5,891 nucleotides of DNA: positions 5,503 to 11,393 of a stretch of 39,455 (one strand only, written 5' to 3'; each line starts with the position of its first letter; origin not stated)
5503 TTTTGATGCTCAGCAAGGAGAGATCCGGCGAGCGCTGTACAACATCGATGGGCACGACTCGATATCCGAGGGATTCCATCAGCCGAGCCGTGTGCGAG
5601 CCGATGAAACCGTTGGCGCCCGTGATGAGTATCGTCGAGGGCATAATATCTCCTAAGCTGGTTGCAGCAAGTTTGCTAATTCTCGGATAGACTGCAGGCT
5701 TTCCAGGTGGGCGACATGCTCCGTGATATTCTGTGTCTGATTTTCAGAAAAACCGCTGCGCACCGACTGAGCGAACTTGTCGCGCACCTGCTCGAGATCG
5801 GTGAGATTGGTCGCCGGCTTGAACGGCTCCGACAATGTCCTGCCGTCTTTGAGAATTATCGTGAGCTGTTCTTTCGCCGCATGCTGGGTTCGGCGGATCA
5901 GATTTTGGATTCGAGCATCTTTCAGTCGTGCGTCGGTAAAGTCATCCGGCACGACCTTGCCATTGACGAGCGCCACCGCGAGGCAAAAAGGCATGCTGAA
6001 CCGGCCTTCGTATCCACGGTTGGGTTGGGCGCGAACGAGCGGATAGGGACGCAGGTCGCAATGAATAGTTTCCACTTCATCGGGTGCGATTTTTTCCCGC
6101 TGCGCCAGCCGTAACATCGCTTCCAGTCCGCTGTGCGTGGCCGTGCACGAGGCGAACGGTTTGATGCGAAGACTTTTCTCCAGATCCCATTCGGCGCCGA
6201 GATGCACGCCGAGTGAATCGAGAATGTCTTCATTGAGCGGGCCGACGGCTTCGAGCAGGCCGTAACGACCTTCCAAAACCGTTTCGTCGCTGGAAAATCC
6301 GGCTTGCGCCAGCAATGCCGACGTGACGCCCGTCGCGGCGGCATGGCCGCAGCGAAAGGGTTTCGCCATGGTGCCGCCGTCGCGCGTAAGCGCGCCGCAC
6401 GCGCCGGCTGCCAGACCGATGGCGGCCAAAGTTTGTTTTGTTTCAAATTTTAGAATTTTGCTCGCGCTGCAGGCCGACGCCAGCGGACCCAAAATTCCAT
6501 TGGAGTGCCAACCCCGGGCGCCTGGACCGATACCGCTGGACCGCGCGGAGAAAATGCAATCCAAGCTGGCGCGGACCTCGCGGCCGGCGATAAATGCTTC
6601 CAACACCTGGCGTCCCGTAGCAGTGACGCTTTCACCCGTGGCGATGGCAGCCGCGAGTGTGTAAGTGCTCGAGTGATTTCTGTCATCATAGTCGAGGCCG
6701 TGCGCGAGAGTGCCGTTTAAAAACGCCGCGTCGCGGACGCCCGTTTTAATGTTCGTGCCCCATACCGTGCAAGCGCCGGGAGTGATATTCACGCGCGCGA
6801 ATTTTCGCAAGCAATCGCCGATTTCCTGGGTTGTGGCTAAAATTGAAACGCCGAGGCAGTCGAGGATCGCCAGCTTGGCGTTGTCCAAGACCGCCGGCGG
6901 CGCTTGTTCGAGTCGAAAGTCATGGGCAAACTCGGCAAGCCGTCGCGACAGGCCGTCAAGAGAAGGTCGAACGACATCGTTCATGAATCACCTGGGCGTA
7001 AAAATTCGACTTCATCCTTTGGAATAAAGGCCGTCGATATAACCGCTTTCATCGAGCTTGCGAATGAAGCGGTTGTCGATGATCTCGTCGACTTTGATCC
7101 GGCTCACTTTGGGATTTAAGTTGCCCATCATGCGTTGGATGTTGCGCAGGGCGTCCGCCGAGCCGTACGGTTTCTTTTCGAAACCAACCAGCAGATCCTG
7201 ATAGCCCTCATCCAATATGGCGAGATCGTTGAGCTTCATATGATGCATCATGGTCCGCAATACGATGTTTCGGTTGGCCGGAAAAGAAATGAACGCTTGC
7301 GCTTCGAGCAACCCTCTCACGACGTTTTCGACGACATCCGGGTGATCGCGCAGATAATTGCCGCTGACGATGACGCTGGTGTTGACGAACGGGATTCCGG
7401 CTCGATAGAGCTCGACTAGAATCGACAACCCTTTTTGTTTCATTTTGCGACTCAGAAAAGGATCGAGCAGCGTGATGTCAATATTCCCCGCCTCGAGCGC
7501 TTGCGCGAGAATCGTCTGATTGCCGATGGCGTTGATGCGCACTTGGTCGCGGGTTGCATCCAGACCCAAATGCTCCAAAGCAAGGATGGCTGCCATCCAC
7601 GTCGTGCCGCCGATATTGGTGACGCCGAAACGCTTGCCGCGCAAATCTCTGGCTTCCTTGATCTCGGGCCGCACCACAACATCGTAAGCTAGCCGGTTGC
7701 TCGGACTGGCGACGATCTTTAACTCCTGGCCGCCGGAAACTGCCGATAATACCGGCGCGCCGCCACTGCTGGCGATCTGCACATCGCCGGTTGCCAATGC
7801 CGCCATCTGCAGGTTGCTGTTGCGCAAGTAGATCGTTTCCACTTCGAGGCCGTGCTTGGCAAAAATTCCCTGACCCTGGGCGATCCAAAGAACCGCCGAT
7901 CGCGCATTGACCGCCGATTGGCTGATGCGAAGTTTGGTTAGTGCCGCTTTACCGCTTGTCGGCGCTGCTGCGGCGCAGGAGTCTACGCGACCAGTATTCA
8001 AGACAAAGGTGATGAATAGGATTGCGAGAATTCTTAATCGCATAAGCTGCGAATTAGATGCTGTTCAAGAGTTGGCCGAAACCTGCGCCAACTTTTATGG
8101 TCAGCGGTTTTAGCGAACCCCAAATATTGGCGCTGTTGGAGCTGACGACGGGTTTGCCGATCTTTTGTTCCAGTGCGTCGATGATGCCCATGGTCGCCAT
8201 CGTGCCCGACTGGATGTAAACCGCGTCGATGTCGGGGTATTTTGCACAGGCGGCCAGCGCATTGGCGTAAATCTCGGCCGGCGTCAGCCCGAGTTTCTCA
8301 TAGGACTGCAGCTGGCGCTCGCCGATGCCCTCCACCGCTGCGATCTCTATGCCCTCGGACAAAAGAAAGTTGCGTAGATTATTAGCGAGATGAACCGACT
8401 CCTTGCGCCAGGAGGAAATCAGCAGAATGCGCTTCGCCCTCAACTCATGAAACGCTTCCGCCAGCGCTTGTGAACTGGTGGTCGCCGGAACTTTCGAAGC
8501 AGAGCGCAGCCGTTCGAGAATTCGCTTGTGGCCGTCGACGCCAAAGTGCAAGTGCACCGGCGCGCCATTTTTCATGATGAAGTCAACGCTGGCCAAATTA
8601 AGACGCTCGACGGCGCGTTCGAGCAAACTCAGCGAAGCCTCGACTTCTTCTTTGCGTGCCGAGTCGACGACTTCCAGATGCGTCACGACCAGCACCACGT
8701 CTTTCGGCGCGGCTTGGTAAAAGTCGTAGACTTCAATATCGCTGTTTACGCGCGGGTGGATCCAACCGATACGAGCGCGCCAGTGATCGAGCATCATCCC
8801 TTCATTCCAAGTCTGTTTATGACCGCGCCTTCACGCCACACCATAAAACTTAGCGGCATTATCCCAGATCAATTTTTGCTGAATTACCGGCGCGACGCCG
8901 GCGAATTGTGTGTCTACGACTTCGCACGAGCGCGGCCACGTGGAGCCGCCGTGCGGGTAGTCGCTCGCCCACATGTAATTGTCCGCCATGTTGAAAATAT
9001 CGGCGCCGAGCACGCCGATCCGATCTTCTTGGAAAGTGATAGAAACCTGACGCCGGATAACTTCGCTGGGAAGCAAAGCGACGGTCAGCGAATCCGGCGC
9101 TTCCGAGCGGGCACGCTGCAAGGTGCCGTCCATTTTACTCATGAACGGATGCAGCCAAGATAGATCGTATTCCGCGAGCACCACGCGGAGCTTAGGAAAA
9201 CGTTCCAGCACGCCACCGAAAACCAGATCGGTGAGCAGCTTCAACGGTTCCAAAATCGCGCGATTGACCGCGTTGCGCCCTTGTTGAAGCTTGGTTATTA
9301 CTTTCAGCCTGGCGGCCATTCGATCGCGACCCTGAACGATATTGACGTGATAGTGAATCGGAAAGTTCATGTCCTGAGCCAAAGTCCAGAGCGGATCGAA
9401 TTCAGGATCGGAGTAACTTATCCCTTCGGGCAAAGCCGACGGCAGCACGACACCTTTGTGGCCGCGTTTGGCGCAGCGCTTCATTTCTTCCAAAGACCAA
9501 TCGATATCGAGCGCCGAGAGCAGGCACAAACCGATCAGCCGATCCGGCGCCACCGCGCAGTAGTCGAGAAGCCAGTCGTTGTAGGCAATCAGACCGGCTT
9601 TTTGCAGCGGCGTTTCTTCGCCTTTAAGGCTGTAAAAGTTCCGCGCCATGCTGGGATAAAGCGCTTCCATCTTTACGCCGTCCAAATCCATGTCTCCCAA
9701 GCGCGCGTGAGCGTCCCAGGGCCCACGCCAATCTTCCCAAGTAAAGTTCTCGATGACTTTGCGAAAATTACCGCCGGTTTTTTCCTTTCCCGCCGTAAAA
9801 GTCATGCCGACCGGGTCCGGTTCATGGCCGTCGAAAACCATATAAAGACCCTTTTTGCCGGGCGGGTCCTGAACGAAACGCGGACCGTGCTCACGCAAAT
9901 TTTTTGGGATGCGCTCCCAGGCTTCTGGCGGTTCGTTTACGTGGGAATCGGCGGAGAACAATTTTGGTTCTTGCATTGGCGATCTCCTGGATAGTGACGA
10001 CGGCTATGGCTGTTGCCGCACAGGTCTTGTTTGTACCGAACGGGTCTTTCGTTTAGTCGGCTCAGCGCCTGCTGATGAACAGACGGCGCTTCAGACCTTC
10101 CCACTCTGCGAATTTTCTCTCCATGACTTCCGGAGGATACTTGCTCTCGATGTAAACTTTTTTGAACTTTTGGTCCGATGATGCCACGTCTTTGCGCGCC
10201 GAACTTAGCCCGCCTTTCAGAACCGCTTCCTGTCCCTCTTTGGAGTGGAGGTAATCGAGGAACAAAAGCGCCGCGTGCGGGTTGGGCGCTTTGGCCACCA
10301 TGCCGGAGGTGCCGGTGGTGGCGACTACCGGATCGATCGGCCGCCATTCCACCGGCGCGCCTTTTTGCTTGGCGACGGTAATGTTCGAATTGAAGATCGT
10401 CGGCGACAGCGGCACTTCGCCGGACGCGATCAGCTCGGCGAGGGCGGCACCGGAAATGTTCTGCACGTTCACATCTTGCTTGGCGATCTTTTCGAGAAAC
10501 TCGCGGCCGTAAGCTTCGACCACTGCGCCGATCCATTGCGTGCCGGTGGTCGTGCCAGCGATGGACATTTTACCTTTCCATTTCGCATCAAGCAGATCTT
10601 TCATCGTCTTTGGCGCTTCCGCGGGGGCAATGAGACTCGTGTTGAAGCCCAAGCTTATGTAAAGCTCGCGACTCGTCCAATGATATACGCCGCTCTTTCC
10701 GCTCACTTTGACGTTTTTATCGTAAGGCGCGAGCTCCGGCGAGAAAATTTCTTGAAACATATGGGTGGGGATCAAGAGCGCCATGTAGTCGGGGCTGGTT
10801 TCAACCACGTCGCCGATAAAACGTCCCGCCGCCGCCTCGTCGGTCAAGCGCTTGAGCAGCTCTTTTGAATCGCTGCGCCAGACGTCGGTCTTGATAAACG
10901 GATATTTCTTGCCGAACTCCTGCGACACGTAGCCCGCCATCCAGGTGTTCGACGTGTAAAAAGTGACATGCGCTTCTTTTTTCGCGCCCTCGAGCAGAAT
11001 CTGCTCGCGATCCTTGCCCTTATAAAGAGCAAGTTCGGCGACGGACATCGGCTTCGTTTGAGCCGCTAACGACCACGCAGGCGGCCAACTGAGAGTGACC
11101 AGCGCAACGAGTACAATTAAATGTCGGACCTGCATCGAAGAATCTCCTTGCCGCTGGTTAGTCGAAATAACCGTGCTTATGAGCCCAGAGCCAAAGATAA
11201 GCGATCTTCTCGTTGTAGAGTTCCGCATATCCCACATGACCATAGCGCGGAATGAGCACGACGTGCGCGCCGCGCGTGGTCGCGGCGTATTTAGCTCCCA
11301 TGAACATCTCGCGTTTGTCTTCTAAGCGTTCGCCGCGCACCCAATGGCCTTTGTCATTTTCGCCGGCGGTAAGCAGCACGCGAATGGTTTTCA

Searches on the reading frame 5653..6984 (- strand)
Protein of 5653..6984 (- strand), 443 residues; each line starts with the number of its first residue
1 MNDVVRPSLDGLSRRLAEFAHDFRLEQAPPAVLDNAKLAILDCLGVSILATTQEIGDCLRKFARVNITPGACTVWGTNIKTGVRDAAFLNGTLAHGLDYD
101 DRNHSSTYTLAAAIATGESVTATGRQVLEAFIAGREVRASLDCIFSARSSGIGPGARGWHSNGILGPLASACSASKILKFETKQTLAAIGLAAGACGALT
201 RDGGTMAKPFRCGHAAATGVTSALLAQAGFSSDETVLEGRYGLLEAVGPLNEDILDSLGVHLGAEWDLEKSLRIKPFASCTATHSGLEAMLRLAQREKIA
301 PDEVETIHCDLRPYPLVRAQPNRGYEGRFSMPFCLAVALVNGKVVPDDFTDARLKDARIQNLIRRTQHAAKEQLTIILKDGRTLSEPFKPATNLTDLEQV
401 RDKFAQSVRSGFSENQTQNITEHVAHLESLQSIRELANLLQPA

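Call 29: search_protein_families(library=pfam, proteins=[window:5653-6984:-], max_evalue=0.0001)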
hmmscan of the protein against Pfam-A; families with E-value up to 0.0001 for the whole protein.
window:5653-6984:- (443 aa): 2 families
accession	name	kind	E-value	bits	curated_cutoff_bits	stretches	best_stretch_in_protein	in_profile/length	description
PF03972.19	MmgE_PrpD_N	-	1.1e-49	169.3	32.1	1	14-247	1-235/244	MmgE/PrpD N-terminal domain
PF19305.4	MmgE_PrpD_C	-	9.1e-23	81.4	32.1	1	277-426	1-170/173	MmgE/PrpD C-terminal domain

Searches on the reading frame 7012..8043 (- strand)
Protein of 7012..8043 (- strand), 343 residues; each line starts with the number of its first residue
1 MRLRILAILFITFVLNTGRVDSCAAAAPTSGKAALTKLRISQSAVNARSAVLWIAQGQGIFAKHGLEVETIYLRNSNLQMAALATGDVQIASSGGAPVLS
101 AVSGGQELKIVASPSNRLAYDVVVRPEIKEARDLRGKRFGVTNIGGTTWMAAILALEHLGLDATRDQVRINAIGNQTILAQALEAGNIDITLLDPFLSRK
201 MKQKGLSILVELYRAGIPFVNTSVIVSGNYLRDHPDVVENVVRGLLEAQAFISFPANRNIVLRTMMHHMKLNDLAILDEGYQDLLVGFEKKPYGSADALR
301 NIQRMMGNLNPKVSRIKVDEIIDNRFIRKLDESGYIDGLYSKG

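Call 29: search_protein_families(library=pfam, proteins=[window:7012-8043:-], max_evalue=0.0001)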
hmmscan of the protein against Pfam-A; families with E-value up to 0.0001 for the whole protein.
window:7012-8043:- (343 aa): 3 families
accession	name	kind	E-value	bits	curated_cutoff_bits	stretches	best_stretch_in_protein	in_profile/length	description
PF09084.16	NMT1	-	2.7e-16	60.6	20.5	1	48-251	3-208/216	NMT1/THI5 like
PF13379.11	NMT1_2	-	5.5e-13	49.7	24.7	1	50-262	19-248/252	NMT1-like family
PF12974.12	Phosphonate-bd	-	9.2e-09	35.5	27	1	64-205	27-174/242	ABC transporter, phosphonate, periplasmic substrate-binding protein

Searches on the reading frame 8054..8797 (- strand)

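Call 29: search_protein_families(library=pfam, proteins=[window:8054-8797:-], max_evalue=0.0001)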
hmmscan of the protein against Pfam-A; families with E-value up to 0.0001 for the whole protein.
window:8054-8797:- (247 aa): 2 families
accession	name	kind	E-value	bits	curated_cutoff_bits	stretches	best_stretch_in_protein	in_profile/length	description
PF17645.6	Amdase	-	1e-19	71.6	25.9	1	60-235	48-218/228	Arylmalonate decarboxylase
PF01177.27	Asp_Glu_race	-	3.6e-07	30.6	31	1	34-225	30-208/211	Asp/Glu/Hydantoin racemase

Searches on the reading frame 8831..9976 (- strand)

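Call 29: search_protein_families(library=pfam, proteins=[window:8831-9976:-], max_evalue=0.0001)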
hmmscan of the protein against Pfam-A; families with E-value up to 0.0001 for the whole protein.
window:8831-9976:- (381 aa): 1 family
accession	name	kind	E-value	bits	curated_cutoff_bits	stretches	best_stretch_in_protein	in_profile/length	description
PF04909.20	Amidohydro_2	-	2.3e-23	83.8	26.4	1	81-379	13-288/289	Amidohydrolase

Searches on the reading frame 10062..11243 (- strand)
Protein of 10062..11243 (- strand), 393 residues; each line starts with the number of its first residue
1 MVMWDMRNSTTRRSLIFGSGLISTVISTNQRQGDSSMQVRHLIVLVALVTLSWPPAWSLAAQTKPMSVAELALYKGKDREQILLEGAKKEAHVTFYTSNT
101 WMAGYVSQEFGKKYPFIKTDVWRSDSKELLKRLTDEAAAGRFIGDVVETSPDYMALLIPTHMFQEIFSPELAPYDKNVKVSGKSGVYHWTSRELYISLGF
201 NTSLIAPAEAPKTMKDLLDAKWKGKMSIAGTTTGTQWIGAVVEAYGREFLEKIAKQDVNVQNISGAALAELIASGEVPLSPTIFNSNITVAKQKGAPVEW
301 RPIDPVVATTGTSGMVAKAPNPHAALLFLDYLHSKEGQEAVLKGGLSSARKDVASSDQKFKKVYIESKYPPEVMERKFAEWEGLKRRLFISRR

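Call 29: search_protein_families(library=pfam, proteins=[window:10062-11243:-], max_evalue=0.0001)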
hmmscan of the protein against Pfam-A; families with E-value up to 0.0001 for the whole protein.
window:10062-11243:- (393 aa): 4 families
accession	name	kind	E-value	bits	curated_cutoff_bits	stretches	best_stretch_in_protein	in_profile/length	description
PF13416.11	SBP_bac_8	-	2.1e-14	54.4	27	1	108-358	4-270/279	Bacterial extracellular solute-binding protein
PF13343.11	SBP_bac_6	-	4.7e-12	46.3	24.6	1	149-357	16-231/245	Bacterial extracellular solute-binding protein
PF13531.11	SBP_bac_11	-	2.6e-11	44.2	25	1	109-345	19-225/227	Bacterial extracellular solute-binding protein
PF01547.30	SBP_bac_1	-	9e-09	36.2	26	1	101-339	9-307/307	Bacterial extracellular solute-binding protein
